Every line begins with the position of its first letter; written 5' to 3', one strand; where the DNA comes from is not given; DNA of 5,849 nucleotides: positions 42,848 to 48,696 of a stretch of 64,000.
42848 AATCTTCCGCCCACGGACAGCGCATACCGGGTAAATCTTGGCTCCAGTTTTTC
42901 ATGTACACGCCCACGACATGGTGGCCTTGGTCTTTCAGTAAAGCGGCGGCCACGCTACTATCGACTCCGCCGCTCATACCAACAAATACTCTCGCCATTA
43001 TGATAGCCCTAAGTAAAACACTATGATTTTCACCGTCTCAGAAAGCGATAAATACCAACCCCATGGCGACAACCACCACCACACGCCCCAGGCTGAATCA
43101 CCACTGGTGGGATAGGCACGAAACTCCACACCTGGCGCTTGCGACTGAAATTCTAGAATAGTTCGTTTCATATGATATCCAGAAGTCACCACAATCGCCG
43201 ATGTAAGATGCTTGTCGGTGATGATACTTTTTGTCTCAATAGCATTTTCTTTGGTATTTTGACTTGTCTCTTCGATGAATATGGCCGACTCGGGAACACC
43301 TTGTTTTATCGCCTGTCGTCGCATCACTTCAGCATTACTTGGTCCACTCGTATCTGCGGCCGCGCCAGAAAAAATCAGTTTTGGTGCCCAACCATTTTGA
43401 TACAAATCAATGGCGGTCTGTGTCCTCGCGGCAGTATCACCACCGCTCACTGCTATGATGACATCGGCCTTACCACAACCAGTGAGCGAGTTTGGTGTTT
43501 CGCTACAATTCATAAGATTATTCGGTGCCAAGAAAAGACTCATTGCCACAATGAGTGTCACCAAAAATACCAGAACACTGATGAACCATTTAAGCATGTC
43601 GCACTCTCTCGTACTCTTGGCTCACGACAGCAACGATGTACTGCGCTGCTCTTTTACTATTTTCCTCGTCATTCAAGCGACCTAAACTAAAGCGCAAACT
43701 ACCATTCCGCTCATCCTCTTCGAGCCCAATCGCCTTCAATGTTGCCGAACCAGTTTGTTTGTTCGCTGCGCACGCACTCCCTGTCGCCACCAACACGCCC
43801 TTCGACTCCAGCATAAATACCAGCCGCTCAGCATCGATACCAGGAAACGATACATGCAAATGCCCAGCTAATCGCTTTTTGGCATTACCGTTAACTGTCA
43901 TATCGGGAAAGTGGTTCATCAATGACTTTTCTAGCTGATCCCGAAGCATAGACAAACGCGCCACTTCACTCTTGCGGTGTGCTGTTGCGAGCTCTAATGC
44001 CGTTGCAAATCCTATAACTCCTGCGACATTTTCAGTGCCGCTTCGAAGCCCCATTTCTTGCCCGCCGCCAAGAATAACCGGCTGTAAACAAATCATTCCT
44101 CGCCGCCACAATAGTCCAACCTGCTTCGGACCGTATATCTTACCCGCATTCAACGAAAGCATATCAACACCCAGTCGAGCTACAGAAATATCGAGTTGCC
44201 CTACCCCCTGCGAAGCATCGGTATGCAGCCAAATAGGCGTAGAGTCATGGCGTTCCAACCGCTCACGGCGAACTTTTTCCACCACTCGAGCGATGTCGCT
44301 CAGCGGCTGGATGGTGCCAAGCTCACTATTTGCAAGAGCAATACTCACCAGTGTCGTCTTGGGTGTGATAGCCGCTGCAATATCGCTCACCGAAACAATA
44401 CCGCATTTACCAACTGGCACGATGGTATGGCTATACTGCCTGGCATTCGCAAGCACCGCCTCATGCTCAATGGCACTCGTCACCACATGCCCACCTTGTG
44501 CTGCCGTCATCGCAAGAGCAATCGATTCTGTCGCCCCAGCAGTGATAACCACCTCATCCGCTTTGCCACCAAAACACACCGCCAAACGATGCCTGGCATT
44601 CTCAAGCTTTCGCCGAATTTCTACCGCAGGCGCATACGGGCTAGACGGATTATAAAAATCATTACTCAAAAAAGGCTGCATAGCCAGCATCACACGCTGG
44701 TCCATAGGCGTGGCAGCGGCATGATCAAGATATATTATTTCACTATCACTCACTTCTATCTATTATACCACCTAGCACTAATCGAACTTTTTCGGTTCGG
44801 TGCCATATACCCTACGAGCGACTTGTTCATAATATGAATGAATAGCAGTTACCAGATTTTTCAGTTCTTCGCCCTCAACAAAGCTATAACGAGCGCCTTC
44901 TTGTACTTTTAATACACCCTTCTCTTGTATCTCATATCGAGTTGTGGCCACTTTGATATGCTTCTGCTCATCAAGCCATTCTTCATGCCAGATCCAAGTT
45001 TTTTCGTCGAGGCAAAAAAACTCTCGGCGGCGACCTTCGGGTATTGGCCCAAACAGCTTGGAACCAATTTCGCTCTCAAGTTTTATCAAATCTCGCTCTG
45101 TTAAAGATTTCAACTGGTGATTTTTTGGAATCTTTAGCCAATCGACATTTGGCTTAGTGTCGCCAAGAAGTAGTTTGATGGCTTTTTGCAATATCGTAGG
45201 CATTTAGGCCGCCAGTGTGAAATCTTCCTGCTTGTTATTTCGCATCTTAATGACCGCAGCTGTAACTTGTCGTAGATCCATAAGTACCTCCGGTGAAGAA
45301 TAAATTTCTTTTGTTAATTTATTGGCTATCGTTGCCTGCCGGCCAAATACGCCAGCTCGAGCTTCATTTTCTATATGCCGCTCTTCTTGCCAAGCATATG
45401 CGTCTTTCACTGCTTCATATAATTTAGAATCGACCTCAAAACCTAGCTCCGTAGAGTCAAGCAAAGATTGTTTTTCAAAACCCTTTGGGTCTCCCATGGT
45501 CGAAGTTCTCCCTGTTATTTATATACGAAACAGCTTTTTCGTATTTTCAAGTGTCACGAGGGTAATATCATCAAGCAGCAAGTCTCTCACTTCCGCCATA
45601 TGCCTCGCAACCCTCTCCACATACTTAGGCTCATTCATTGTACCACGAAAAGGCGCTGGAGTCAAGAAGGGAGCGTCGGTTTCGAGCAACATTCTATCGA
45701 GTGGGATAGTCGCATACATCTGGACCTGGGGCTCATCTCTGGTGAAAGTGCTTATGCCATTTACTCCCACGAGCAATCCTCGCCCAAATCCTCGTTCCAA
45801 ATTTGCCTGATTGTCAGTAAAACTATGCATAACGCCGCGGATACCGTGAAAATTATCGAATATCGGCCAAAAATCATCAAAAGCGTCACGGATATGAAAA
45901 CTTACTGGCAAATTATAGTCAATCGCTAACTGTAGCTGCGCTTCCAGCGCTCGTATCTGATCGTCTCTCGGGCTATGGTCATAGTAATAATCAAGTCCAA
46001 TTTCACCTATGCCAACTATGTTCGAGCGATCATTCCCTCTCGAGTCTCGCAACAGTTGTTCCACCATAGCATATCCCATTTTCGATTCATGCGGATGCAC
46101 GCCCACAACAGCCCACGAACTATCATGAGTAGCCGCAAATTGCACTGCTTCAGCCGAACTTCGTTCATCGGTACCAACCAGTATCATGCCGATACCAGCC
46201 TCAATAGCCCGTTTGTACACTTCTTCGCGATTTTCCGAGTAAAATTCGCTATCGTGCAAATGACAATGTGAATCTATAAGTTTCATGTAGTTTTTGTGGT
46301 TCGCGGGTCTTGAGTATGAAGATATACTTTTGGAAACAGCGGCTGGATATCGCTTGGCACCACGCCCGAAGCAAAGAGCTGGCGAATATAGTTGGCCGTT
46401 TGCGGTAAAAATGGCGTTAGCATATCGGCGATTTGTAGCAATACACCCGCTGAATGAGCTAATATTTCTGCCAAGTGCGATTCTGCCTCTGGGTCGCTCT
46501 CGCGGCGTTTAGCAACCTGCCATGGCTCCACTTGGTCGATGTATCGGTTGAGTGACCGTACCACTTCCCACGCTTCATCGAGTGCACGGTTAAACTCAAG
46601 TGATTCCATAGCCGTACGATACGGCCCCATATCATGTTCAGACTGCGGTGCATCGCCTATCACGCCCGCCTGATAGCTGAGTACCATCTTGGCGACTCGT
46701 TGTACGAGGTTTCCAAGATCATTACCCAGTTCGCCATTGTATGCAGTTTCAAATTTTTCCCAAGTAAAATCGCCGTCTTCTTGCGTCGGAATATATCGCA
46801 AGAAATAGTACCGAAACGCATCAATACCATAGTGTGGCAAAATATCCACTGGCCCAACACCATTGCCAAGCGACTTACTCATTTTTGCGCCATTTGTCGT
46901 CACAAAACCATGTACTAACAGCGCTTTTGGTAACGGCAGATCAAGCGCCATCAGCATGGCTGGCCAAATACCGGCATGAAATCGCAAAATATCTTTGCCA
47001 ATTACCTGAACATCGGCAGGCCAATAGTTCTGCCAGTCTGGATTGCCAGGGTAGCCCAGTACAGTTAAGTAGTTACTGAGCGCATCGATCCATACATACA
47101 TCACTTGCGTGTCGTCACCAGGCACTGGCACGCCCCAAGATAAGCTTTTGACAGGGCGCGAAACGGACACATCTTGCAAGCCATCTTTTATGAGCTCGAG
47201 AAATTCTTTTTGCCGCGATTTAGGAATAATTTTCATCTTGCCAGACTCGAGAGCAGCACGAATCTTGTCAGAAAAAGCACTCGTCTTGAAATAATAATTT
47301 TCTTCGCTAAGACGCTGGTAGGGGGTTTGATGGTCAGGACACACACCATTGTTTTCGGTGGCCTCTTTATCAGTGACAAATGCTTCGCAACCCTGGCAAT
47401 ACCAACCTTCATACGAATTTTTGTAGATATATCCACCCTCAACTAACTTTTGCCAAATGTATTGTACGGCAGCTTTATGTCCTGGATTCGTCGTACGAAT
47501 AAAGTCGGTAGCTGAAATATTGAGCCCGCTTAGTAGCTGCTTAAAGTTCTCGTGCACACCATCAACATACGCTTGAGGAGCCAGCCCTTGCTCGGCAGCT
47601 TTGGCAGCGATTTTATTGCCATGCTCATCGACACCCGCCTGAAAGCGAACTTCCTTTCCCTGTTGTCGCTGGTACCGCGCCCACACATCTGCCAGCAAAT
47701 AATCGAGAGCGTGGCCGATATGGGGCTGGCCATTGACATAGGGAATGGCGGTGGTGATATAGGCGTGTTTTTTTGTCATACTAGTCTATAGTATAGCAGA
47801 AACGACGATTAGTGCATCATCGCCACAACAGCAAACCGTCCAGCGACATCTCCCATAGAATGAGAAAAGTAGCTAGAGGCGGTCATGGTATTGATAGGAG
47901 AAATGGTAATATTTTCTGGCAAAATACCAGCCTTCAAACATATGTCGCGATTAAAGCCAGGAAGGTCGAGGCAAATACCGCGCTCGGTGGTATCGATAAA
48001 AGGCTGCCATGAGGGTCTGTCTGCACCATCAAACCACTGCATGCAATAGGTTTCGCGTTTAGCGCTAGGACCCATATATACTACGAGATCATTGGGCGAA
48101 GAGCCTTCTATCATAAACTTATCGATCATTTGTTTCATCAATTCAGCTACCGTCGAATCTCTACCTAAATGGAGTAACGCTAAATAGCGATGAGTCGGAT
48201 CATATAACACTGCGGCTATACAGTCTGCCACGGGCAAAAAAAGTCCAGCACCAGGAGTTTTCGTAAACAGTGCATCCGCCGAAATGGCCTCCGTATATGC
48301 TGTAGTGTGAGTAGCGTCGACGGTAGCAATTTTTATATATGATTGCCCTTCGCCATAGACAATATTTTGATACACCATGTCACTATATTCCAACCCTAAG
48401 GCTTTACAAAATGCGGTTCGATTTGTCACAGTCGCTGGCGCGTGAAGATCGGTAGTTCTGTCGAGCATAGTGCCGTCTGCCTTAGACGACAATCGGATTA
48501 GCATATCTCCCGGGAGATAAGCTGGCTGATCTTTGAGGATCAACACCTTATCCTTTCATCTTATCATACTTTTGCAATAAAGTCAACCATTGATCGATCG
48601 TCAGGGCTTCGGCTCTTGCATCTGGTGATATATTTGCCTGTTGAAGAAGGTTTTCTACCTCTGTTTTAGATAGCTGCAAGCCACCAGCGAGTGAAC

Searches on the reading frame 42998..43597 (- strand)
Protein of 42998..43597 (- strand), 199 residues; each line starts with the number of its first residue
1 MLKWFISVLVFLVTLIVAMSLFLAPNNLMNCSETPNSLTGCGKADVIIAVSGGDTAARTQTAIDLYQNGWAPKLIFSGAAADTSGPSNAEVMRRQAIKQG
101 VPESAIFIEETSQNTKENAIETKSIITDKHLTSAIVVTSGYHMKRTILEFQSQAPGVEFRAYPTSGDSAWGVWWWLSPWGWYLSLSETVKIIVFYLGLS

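Call 30: search_protein_families(library=pfam, proteins=[window:42998-43597:-], max_evalue=0.001)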
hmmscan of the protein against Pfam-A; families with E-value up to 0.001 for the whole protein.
window:42998-43597:- (199 aa): 1 family
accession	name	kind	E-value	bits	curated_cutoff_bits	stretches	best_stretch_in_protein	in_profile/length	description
PF02698.23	DUF218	-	2.1e-27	96.1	27.6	1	48-174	3-110/133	DUF218 domain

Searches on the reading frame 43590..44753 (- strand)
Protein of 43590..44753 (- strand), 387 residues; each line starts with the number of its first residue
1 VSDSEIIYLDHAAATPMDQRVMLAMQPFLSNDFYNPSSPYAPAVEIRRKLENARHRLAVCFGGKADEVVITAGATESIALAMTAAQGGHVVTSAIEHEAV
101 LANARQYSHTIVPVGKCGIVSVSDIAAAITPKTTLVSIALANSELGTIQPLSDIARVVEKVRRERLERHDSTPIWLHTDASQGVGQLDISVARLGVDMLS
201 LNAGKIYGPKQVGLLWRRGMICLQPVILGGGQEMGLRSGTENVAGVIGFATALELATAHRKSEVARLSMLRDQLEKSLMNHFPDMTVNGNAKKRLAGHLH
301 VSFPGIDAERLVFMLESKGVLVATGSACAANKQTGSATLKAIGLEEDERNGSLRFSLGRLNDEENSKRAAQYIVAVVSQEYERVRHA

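Call 30: search_protein_families(library=pfam, proteins=[window:43590-44753:-], max_evalue=0.001)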
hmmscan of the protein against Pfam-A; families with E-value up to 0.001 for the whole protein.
window:43590-44753:- (387 aa): 2 families
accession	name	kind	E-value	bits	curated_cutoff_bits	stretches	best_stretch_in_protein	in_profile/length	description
PF00266.25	Aminotran_5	-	1.5e-54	185.8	21.5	1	7-365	1-367/371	Aminotransferase class-V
PF00155.27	Aminotran_1_2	-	0.00014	21.6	19.7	1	53-164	47-178/361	Aminotransferase class I and II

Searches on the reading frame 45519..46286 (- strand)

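Call 30: search_protein_families(library=pfam, proteins=[window:45519-46286:-], max_evalue=0.001)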
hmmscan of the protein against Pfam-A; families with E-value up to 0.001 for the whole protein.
window:45519-46286:- (255 aa): 1 family
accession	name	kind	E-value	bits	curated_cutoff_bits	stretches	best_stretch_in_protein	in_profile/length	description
PF01026.27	TatD_DNase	-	1.1e-66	225.2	27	1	4-254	1-253/253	TatD related DNase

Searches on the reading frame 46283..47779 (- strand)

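Call 30: search_protein_families(library=pfam, proteins=[window:46283-47779:-], max_evalue=0.001)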
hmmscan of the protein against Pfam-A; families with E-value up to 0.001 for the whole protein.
window:46283-47779:- (498 aa): 5 families
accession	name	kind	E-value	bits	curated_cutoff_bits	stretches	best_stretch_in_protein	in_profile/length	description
PF09334.17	tRNA-synt_1g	-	5.7e-109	364.9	20.1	2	158-362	180-390/391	tRNA synthetases class I (M)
PF00133.28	tRNA-synt_1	-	1.8e-40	139.4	22.7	3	223-334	295-409/414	tRNA synthetases class I (I, L, M and V)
PF01406.26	tRNA-synt_1e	-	5.8e-17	62.5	27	2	13-123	17-126/301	tRNA synthetases class I (C) catalytic domain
PF01921.24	tRNA-synt_1f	-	1.1e-05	25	27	0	256-334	236-317/360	tRNA synthetases class I (K)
PF08264.19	Anticodon_1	-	0.00028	21.2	25.1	1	388-467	16-88/148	Anticodon-binding domain of tRNA ligase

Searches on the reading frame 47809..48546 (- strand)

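Call 30: search_protein_families(library=pfam, proteins=[window:47809-48546:-], max_evalue=0.001)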
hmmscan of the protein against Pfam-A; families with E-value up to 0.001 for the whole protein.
window:47809-48546:- (245 aa): 1 family
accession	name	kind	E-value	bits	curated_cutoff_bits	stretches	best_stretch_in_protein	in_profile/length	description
PF02578.20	Cu-oxidase_4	-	4.7e-33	115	22.9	1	40-242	29-237/238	Multi-copper polyphenol oxidoreductase laccase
